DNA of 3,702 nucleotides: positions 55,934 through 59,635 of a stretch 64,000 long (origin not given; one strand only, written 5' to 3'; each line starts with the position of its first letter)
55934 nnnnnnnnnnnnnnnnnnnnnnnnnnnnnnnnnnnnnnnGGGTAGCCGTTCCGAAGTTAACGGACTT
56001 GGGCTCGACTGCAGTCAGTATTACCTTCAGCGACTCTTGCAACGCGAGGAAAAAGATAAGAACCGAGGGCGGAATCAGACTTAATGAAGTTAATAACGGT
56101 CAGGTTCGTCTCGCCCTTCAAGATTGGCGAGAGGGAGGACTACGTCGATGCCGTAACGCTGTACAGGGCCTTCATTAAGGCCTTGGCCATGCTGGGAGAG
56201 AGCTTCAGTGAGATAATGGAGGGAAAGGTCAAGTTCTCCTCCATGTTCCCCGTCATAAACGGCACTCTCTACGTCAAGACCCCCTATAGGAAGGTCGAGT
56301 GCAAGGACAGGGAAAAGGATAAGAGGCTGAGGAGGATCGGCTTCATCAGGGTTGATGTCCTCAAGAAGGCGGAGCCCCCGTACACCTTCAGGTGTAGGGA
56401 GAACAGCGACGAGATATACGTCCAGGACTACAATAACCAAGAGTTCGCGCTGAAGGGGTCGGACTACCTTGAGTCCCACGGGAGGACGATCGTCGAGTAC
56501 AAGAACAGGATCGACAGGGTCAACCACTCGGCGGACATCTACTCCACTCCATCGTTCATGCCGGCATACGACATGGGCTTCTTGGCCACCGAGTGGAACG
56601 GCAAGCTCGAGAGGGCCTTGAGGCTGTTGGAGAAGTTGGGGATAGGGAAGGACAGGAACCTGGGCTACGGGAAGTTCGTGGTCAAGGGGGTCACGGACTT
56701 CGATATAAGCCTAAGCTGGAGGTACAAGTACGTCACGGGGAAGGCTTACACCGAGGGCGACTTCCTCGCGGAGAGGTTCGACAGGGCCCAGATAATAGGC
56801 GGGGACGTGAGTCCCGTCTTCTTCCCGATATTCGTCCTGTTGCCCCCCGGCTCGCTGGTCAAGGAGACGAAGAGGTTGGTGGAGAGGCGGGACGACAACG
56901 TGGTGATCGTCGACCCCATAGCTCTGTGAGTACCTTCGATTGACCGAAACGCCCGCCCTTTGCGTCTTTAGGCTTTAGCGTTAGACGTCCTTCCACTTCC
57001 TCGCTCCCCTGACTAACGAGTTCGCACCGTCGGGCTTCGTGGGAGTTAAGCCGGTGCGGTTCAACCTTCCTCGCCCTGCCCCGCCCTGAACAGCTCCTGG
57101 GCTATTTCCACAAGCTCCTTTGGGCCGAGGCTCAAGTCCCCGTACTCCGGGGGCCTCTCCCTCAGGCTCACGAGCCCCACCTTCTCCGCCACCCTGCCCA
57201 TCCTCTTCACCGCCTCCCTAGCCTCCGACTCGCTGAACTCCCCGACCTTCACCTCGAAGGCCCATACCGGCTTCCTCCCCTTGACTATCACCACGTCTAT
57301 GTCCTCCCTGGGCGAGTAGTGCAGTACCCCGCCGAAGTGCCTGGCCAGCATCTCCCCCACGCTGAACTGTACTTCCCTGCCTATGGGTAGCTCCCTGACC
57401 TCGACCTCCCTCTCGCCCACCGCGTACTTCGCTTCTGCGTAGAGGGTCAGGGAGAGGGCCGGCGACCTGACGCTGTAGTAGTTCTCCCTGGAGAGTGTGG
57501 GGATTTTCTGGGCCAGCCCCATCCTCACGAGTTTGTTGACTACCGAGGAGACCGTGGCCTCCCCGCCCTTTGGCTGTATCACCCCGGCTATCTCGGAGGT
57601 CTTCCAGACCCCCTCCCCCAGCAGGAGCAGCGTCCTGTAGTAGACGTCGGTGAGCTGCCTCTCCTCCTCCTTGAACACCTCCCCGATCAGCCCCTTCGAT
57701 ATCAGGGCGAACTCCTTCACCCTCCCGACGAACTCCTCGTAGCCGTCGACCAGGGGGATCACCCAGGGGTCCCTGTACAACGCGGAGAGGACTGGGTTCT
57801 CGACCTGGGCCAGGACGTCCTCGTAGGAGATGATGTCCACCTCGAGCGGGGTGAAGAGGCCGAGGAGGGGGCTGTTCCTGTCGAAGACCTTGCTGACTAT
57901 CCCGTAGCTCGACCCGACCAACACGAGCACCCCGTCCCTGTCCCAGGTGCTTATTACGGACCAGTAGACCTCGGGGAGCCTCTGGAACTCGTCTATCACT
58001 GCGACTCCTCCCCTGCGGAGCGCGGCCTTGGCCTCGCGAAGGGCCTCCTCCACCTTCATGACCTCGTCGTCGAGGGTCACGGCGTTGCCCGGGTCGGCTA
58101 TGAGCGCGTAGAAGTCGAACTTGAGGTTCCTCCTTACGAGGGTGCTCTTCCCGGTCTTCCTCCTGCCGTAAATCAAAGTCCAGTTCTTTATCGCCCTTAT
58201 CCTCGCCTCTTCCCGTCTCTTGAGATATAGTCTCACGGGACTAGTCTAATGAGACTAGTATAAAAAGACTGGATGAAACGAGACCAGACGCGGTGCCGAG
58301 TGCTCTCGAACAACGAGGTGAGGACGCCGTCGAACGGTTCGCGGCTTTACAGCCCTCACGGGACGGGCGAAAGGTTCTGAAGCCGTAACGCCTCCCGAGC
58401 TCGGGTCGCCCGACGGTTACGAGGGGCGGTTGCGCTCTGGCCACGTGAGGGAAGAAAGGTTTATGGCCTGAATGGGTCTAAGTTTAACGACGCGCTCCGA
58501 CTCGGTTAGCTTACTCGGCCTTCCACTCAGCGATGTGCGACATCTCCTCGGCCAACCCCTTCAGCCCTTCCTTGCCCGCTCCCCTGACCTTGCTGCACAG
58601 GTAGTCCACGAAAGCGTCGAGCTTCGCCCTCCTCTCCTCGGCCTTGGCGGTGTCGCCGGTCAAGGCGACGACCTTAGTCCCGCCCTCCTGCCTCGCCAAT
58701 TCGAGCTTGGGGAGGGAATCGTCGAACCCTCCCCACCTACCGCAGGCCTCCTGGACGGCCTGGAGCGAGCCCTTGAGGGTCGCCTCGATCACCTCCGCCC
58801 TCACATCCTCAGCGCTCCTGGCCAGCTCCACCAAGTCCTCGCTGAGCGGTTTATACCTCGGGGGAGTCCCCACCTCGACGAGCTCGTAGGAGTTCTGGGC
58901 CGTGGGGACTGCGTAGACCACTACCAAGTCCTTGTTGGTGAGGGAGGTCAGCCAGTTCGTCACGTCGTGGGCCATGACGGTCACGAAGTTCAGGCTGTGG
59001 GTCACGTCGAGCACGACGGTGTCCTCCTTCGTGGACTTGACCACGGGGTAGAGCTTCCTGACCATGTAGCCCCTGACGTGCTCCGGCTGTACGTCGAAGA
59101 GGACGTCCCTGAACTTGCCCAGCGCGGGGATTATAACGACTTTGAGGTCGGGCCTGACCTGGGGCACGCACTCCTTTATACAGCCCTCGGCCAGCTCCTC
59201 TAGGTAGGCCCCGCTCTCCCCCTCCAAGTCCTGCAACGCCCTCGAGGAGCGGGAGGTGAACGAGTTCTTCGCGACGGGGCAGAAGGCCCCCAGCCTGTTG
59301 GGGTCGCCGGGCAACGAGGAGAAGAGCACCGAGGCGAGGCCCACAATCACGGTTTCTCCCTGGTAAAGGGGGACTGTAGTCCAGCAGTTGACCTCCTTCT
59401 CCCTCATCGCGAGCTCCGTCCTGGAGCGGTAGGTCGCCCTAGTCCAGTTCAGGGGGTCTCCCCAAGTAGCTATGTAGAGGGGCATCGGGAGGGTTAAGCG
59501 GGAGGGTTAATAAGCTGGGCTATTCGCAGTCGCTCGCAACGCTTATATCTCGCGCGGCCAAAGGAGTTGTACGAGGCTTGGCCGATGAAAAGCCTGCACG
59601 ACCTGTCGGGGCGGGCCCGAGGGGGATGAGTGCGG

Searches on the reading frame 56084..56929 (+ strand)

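Call 23: search_protein_families(library=pfam, proteins=[window:56084-56929:+], max_evalue=0.001)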
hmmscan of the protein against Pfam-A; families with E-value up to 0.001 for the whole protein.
window:56084-56929:+ (281 aa): 0 families

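Call 67: search_protein_families(library=padloc, proteins=[window:56084-56929:+], max_evalue=0.001)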
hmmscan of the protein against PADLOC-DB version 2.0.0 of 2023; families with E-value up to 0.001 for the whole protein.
window:56084-56929:+ (281 aa): 6 families
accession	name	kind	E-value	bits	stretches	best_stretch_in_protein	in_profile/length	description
PDLC01450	Csm4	-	2.1e-21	74.8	1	16-215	9-193/263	CAS-III-A; effector_G5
PDLC01276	Csm4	-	6.9e-19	66.6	1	6-201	4-180/268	CAS-III-A; effector_G5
PDLC01018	Csm4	-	7.6e-18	63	1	5-203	3-209/302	CRISPR type III-A/MTUBE-associated RAMP protein Csm4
PDLC01019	Csm4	-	3.4e-11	40.9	1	18-200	24-214/319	Csm4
PDLC01494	Csm4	-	9.7e-06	23.3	1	51-206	55-198/297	"CAS-III-A,CAS-III-D; effector_G5"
PDLC01219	typeIV_Cas5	-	0.00011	19.6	1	172-207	172-207/276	CAS-IV-C; effector_G5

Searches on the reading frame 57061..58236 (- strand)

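Call 20: search_protein_families(library=ncbifam, proteins=[window:57061-58236:-], max_evalue=0.001)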
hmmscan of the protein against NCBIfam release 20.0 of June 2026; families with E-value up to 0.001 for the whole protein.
window:57061-58236:- (391 aa): 0 families

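Call 23: search_protein_families(library=pfam, proteins=[window:57061-58236:-], max_evalue=0.001)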
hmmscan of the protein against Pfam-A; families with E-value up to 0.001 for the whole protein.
window:57061-58236:- (391 aa): 1 family
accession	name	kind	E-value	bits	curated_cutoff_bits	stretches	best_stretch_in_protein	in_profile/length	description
PF13173.12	AAA_14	-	2.9e-07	31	27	1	19-116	4-105/129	AAA domain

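Call 67: search_protein_families(library=padloc, proteins=[window:57061-58236:-], max_evalue=0.001)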
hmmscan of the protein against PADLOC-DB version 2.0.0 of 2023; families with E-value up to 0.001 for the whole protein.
window:57061-58236:- (391 aa): 3 families
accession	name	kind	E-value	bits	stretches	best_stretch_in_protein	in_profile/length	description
PDLC04790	PDC-S01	-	7.1e-12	42.8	1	18-110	28-116/422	-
PDLC04791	PDC-S01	-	1e-08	32.3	1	20-115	22-126/395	-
PDLC04789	PDC-S01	-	5.5e-05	20.4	1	17-100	17-98/375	-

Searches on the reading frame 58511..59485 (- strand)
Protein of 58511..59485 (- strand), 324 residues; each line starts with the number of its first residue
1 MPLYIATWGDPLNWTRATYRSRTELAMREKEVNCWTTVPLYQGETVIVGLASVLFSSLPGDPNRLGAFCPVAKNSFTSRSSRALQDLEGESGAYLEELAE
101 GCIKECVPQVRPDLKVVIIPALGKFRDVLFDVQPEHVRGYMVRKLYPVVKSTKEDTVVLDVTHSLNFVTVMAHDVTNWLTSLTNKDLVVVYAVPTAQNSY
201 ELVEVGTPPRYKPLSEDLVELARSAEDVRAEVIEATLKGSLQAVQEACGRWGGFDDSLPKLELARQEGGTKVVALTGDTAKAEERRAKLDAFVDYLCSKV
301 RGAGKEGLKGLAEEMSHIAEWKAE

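Call 23: search_protein_families(library=pfam, proteins=[window:58511-59485:-], max_evalue=0.001)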
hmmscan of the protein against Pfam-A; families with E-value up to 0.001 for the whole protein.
window:58511-59485:- (324 aa): 1 family
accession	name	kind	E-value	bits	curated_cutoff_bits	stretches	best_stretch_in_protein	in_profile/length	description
PF22230.1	Csx1_CARF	-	4.1e-17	63.4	24.7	1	3-182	1-145/163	CRISPR system endoribonuclease Csx1, CARF domain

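Call 67: search_protein_families(library=padloc, proteins=[window:58511-59485:-], max_evalue=0.001)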
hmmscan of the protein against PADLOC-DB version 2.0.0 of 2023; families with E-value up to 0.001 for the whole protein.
window:58511-59485:- (324 aa): 15 families
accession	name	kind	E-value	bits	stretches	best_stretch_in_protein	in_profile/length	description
PDLC01035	Csx1/Csm6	-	8.1e-24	82.8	1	1-221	1-176/396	CARF+HEPN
PDLC01963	CARF9--CARF_HEPN_TM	-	1.4e-20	71.8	1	1-201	1-160/342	-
PDLC01341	Csx1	-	1.5e-20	71.9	1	1-192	1-158/354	CAS-III; associated_signaling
PDLC01448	Csm6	-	2.9e-19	68.1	1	2-195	3-154/279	CAS-III; associated_signaling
PDLC01949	CARF9--CARF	-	9.4e-19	66.2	1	2-220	2-197/247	-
PDLC01955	CARF9--CARF_HEPN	-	9.9e-18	62.5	1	3-250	4-241/385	-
PDLC01164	CARF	-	3.2e-15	54.4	1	3-182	2-151/342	CARF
PDLC01273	Csx1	-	3.4e-15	54.3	1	3-195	3-166/380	CAS-III; associated_signaling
PDLC01950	CARF9--CARF_HEPN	-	4.4e-13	47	1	3-179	3-146/383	-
PDLC01958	CARF9--CARF_HEPN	-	3e-12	44.1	1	3-182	5-179/416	-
PDLC01284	Csx1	-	1.5e-11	42.7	1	5-192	3-136/289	CAS-III; associated_signaling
PDLC01621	Csx1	-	2.4e-10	38.5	1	5-204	2-139/340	CAS-III; associated_signaling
PDLC01956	CARF9--CARF_HEPN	-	9.4e-09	32.9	1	113-172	92-149/459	-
PDLC01838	CARF2--CARF_HEPN_CARF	-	4.7e-05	20.2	1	140-192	82-132/522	-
PDLC01959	CARF9--CARF_HEPN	-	0.00011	19.4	0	110-176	80-145/436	-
